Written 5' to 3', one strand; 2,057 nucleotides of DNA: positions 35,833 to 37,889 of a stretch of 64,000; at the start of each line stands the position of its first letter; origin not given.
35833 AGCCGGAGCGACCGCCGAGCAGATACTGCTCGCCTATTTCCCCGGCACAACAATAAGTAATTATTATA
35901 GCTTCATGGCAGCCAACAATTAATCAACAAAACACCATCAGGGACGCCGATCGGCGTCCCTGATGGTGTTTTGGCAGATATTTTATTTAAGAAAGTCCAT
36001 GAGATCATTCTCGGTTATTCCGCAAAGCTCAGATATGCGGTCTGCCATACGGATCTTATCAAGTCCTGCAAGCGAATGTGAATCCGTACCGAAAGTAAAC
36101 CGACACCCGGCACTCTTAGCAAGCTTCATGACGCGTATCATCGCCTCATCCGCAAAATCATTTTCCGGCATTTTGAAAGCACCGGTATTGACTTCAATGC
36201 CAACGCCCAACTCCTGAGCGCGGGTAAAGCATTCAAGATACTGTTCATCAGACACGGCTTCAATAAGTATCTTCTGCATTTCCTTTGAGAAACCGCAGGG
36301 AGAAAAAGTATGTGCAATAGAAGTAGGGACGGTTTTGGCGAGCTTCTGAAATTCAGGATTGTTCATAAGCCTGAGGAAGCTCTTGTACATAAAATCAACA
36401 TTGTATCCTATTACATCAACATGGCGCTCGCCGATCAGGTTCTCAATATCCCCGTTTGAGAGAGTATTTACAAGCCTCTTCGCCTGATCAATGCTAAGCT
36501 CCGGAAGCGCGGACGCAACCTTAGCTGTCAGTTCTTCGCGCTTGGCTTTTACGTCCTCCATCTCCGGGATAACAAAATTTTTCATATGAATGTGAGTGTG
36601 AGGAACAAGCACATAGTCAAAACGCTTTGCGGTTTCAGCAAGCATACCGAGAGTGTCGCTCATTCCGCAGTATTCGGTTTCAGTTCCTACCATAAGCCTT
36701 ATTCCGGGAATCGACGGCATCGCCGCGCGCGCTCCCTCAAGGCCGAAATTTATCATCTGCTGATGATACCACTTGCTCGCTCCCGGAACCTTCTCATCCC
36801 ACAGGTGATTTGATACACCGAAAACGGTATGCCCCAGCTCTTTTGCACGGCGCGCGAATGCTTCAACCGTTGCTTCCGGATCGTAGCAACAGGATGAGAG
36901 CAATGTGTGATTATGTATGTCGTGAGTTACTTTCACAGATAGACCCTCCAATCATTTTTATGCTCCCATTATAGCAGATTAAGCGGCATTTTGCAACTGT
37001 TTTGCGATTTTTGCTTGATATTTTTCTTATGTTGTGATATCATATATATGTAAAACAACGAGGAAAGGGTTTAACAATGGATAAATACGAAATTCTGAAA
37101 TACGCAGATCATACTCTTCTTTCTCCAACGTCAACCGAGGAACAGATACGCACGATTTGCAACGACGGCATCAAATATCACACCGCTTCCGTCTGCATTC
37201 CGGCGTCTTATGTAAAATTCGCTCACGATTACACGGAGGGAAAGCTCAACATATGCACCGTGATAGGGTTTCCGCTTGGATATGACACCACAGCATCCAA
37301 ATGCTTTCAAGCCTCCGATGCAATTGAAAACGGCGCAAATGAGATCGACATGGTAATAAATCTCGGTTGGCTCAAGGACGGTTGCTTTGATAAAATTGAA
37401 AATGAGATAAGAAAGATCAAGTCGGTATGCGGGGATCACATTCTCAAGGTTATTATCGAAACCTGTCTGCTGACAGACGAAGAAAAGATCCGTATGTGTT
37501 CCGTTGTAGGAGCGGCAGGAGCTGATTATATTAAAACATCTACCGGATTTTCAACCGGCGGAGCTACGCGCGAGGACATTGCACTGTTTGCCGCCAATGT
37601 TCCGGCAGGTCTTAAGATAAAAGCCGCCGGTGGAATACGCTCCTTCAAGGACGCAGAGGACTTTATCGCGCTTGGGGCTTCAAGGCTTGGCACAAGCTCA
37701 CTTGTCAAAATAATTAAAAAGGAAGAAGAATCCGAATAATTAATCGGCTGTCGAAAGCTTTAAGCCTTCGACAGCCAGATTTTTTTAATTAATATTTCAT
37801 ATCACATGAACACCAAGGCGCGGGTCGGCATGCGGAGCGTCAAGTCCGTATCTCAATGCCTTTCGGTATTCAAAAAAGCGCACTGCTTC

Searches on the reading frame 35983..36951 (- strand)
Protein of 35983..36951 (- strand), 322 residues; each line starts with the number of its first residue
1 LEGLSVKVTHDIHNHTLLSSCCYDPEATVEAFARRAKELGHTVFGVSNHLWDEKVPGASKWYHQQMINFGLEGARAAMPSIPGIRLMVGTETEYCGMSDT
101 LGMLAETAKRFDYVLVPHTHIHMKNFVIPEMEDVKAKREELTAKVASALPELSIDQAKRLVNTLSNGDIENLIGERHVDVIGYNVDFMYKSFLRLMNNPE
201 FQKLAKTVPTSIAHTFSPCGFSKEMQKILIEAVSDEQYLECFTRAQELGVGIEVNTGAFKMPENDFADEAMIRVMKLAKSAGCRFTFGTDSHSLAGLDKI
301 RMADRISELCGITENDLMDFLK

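Call 55: search_protein_families(library=ncbifam, proteins=[window:35983-36951:-], max_evalue=1e-10)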
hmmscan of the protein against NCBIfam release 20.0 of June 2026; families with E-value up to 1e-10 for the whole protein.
window:35983-36951:- (322 aa): 1 family
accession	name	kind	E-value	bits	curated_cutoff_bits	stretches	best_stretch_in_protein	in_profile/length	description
NF006702.0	PRK09248.1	domain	1.6e-12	47.4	264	0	7-116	2-99/246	PHP domain-containing protein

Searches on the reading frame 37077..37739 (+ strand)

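Call 55: search_protein_families(library=ncbifam, proteins=[window:37077-37739:+], max_evalue=1e-10)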
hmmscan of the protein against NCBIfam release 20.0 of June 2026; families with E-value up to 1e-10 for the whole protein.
window:37077-37739:+ (220 aa): 1 family
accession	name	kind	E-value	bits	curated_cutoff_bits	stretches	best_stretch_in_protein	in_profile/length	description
TIGR00126.1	deoC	equivalog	4.1e-72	242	117.3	1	6-213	2-210/211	deoxyribose-phosphate aldolase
